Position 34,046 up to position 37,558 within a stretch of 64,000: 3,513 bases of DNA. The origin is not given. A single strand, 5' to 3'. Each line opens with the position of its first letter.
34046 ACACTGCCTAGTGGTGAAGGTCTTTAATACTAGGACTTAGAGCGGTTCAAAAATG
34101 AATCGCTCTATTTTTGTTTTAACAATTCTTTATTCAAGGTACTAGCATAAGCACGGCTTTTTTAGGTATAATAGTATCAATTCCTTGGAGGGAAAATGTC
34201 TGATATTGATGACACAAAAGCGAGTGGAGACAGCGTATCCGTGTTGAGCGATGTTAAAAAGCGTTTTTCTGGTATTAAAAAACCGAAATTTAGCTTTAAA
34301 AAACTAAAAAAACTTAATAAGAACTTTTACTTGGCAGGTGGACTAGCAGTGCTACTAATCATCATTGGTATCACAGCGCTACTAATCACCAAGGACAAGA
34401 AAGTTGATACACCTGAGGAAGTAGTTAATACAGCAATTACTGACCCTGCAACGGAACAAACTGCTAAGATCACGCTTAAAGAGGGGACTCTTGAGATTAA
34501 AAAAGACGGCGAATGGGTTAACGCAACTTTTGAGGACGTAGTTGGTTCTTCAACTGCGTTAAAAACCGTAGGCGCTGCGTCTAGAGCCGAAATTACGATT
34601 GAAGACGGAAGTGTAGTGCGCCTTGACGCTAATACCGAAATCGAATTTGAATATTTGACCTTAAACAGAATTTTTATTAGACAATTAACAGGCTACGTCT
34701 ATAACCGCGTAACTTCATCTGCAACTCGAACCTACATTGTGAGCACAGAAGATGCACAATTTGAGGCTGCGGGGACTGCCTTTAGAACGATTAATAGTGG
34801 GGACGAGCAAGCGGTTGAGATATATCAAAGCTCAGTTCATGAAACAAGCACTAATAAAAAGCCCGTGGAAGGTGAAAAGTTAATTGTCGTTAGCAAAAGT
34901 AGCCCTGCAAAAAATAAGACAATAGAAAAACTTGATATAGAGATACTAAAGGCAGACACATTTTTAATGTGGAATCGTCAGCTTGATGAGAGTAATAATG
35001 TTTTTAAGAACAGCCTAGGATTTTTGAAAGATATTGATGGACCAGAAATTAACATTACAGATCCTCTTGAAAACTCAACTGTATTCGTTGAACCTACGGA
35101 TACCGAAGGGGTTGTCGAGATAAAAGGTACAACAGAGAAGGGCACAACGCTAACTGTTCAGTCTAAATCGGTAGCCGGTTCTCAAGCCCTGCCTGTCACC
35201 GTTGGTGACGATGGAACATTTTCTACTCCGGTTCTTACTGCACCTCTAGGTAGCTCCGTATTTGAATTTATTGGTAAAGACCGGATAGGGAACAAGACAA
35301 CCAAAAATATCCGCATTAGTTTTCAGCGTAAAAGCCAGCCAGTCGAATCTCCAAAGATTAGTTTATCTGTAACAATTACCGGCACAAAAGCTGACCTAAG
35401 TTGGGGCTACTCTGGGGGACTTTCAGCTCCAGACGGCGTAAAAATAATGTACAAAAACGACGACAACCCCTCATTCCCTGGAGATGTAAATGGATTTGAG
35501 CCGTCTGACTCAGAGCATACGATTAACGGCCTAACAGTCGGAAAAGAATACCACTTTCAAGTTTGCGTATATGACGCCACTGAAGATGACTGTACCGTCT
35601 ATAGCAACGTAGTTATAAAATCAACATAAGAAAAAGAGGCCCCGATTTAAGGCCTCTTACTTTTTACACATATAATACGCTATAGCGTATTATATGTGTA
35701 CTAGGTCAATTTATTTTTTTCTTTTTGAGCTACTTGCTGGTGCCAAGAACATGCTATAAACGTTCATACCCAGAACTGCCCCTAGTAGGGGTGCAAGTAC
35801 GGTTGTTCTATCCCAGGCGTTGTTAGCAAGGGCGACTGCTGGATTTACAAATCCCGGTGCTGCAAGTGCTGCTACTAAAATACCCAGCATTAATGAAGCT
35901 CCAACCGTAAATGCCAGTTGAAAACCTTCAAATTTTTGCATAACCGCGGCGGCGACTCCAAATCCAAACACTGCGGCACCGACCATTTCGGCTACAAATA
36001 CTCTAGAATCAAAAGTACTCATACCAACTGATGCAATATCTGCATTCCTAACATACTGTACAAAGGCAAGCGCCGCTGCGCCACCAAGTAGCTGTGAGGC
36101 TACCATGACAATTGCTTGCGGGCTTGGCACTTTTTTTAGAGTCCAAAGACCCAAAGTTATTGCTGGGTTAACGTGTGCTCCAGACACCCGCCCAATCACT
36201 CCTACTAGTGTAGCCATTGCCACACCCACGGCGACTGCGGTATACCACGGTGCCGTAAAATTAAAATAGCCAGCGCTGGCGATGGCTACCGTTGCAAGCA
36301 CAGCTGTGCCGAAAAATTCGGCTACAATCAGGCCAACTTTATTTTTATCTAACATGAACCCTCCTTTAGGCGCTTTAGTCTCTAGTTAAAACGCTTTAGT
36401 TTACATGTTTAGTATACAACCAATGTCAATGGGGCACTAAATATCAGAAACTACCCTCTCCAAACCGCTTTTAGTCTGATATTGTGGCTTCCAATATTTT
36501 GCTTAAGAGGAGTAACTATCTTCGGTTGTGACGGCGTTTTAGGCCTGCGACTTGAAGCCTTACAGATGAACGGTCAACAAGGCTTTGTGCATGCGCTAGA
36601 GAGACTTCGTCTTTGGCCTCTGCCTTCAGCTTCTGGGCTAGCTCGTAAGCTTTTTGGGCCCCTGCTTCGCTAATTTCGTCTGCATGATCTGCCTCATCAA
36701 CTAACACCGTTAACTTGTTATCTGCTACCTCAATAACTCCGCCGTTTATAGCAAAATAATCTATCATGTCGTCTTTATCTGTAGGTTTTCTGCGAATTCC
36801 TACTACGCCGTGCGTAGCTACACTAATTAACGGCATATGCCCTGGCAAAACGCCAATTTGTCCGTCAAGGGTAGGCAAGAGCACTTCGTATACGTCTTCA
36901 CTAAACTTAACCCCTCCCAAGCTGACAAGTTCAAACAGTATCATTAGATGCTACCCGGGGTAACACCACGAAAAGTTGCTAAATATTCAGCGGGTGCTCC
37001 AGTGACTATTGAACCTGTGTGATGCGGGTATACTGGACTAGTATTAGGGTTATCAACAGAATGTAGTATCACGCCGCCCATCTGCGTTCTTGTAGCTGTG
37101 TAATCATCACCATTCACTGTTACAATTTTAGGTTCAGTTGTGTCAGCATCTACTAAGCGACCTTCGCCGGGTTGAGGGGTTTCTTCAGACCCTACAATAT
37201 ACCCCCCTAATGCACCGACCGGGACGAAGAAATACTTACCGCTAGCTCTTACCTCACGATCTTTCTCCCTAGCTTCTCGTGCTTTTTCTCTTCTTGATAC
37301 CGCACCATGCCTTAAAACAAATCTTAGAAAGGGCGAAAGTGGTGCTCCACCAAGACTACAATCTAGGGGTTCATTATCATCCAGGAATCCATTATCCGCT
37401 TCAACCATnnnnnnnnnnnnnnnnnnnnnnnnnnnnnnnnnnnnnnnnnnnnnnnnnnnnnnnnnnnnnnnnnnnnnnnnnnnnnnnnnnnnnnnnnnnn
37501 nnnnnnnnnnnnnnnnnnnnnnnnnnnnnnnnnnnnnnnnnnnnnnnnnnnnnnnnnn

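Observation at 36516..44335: F1Fo ATP synthase operon with four extra, translationally coupled ORFs between the F1 genes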

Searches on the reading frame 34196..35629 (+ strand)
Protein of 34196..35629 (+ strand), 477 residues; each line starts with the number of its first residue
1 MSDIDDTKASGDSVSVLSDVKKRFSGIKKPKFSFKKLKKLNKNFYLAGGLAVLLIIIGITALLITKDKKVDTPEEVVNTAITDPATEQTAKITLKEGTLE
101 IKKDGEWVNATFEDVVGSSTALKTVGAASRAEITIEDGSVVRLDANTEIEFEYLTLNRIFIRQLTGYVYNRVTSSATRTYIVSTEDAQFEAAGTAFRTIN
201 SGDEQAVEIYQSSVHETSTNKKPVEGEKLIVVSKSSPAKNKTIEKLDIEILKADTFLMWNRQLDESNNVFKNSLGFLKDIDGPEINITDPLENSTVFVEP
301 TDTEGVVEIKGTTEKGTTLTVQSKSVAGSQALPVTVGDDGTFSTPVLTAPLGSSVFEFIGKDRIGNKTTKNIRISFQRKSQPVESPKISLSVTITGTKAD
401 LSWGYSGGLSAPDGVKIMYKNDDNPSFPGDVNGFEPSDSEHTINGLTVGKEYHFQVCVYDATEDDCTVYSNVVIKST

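Call 44: search_protein_families(library=pfam, proteins=[window:34196-35629:+], max_evalue=0.01)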
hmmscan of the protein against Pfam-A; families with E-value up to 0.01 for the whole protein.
window:34196-35629:+ (477 aa): 4 families
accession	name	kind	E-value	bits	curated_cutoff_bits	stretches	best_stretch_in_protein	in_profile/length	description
PF04773.18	FecR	-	7.7e-14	52.4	24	1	125-214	5-96/97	FecR protein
PF00041.27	fn3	-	6.2e-05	23.6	25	1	387-460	4-70/84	Fibronectin type III domain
PF17936.7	Big_6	-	0.0014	19.3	27.6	1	307-369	15-75/83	Bacterial Ig domain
PF09136.16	Glucodextran_B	-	0.0021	18.3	27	1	283-376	1-81/83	Glucodextranase, domain B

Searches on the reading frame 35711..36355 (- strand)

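Call 44: search_protein_families(library=pfam, proteins=[window:35711-36355:-], max_evalue=0.01)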
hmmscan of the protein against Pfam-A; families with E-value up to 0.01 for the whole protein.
window:35711-36355:- (214 aa): 2 families
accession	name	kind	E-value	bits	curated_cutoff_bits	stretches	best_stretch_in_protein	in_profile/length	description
PF00230.25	MIP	-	1.5e-20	74.4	25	1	9-200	10-222/222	Major intrinsic protein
PF14362.11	DUF4407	-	0.0048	16.7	31.3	1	15-56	22-63/297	Domain of unknown function (DUF4407)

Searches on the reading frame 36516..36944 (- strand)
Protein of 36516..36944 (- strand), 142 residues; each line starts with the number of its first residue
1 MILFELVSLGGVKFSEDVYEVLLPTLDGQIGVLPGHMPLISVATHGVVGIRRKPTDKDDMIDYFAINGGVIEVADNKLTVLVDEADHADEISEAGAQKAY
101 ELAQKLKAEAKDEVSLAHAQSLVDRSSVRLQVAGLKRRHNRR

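Call 3: search_protein_families(library=pfam, proteins=[window:36516-36944:-], max_evalue=1)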
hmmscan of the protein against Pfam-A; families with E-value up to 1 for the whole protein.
window:36516-36944:- (142 aa): 2 families
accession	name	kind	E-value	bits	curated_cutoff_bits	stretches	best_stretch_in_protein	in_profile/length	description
PF02823.21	ATP-synt_DE_N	-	5.6e-19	68.4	27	1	4-85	3-80/80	ATP synthase, Delta/Epsilon chain, beta-sandwich domain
PF00401.25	ATP-synt_DE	-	3.1e-05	24.5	24.6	1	89-134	1-47/47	ATP synthase, Delta/Epsilon chain, long alpha-helix domain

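Call 4: search_protein_families(library=ncbifam, proteins=[window:36516-36944:-], max_evalue=1)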
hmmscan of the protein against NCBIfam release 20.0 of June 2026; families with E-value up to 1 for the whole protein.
window:36516-36944:- (142 aa): 24 families
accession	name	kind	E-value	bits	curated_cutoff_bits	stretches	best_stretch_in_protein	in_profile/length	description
TIGR01216.1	ATP_synt_epsi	equivalog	1.1e-26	93.3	67.25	1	3-133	3-129/130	ATP synthase F1 subunit epsilon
NF011322.0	PRK14735.1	equivalog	6.4e-25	87.7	202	1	2-141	3-137/139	F0F1 ATP synthase subunit epsilon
NF009980.0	PRK13446.1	equivalog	1.2e-23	83.5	129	1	5-135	8-133/136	F0F1 ATP synthase subunit epsilon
NF001846.0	PRK00571.1-3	equivalog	2.5e-21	76.3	132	1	5-133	7-134/137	F0F1 ATP synthase subunit epsilon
NF001847.0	PRK00571.1-4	equivalog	2.5e-21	75.8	135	1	4-137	6-135/139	F0F1 ATP synthase subunit epsilon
NF001851.0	PRK00571.2-4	equivalog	6.5e-18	65.1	131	1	3-120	6-119/135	F0F1 ATP synthase subunit epsilon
NF009977.0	PRK13442.1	equivalog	1e-15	57.8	80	1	15-99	19-99/102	F0F1 ATP synthase subunit epsilon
NF001852.0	PRK00571.2-5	equivalog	4.5e-15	56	145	1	4-113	6-113/124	F0F1 ATP synthase subunit epsilon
NF009982.0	PRK13448.1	equivalog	1.7e-14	54.1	146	1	4-117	6-115/135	F0F1 ATP synthase subunit epsilon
NF009984.0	PRK13450.1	equivalog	7.7e-14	51.8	164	1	15-132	18-130/133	F0F1 ATP synthase subunit epsilon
NF009979.0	PRK13444.1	equivalog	9.1e-14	51.9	163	1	13-119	17-118/127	F0F1 ATP synthase subunit epsilon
NF009983.0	PRK13449.1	equivalog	9.3e-14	51.6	106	1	3-87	5-86/88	ATP synthase F1 subunit epsilon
NF011323.0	PRK14736.1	subfamily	1.5e-12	47.6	145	1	3-106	5-104/133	F0F1 ATP synthase subunit epsilon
NF009986.0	PRK13452.1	equivalog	2.9e-11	43.6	207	1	7-119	11-119/145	F0F1 ATP synthase subunit epsilon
NF009978.0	PRK13443.1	equivalog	1.8e-07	31.4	148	1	3-114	6-112/136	F0F1 ATP synthase subunit epsilon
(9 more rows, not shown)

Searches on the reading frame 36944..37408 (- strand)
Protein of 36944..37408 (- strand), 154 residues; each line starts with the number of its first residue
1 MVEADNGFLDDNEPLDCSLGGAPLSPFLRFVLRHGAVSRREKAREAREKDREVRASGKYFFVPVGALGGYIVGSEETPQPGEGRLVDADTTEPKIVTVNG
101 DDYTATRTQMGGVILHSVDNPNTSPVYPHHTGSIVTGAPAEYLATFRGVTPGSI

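Call 3: search_protein_families(library=pfam, proteins=[window:36944-37408:-], max_evalue=1)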
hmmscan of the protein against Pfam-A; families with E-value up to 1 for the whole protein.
window:36944-37408:- (154 aa): 0 families

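Call 4: search_protein_families(library=ncbifam, proteins=[window:36944-37408:-], max_evalue=1)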
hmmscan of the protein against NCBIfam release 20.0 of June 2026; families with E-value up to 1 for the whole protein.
window:36944-37408:- (154 aa): 0 families

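Call 5: find_encoding_contigs(protein=window:36944-37408:-, flank=10000, max_places=10)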
Protein window:36944-37408:- (154 aa): 1 contig read that carries it; 1 place shown.
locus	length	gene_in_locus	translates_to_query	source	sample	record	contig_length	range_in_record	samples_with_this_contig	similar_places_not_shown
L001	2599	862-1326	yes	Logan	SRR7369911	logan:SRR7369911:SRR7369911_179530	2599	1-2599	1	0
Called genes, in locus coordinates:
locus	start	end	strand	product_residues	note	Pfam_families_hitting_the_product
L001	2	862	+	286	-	?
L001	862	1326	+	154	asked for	-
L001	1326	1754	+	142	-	PF02823:ATP-synt_DE_N, PF00401:ATP-synt_DE (faint)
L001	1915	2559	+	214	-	PF00230:MIP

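Call 17: find_homologous_proteins(query=window:36944-37408:-, max_evalue=0.01)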
Query window:36944-37408:- (154 aa): 1 proteins with E <= 0.01 among 48 candidates.
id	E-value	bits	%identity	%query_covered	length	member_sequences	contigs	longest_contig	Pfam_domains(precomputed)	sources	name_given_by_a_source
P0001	4.2e-98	344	100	100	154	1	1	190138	-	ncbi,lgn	-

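Call 36: search_protein_representatives(protein=window:36944-37408:-)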
Query: 154 residues. Proteins with E-value up to 0.001 (for the whole library): 2; up to 1e-10: 1; up to 1e-30: 1. The best 2 are listed.
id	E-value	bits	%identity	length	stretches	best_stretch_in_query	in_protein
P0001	1.3e-98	343.8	100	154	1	1-154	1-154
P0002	6.7e-04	36.2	37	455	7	10-39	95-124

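Call 37: predict_structure(protein=window:36944-37408:-)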
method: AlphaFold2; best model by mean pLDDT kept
length: 154 residues; sequences in the alignment: 1
mean_pLDDT: 37.2   pTM: 0.22
mean pLDDT of the five models: 37.2, 36.7, 35.7, 32.7, 29.8
residues with pLDDT >= 90: 0; 70-90: 0; 50-70: 10; < 50: 144
segments of 3 or more residues with pLDDT < 50: 1-23, 33-43, 45-47, 49-154
pLDDT, mean of each block of 10 residues (from residue 1): 37 46 52 45 48 39 38 37 36 35 29 28 30 32 30 27
secondary structure, 60 per line:
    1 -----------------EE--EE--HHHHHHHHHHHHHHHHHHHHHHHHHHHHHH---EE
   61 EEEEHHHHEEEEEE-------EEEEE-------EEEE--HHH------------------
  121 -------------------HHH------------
elements in order: H26-55 E59-64 H65-68 E69-74 E82-86 E94-97

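Call 52: search_protein_families(library=pfam, alignment_id=A1, max_evalue=0.001)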
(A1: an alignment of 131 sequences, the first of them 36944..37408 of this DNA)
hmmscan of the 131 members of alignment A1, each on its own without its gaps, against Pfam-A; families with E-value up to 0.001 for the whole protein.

A. member 1, window:36944-37408:- (154 aa): 0 families

B. families by the number of members that match (of 131 scanned): 1 family
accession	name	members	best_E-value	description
PF05635.17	23S_rRNA_IVP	3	2.9e-35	23S rRNA-intervening sequence protein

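Call 53: search_protein_families(library=phrogs, alignment_id=A1, max_evalue=0.001)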
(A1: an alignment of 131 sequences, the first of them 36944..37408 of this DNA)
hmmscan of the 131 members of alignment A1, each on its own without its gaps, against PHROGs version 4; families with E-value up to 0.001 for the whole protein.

A. member 1, window:36944-37408:- (154 aa): 0 families

B. families by the number of members that match (of 131 scanned): 1 family
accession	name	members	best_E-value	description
phrog_3206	-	2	2.1e-11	Avd protein of DGR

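Call 69: search_solved_structures(query=window:36944-37408:-, max_evalue=1)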
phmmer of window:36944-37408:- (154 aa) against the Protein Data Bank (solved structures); distinct sequences matched with E-value up to 1: 0.

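Call 75: search_protein_families(library=padloc, alignment_id=A1, max_evalue=0.001)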
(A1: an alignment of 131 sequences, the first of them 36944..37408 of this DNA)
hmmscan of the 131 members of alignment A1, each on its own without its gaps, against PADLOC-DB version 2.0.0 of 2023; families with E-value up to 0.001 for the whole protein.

A. member 1, window:36944-37408:- (154 aa): 0 families

B. families by the number of members that match (of 131 scanned): 1 family
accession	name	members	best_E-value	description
PDLC02774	SspC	1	0.00025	SspC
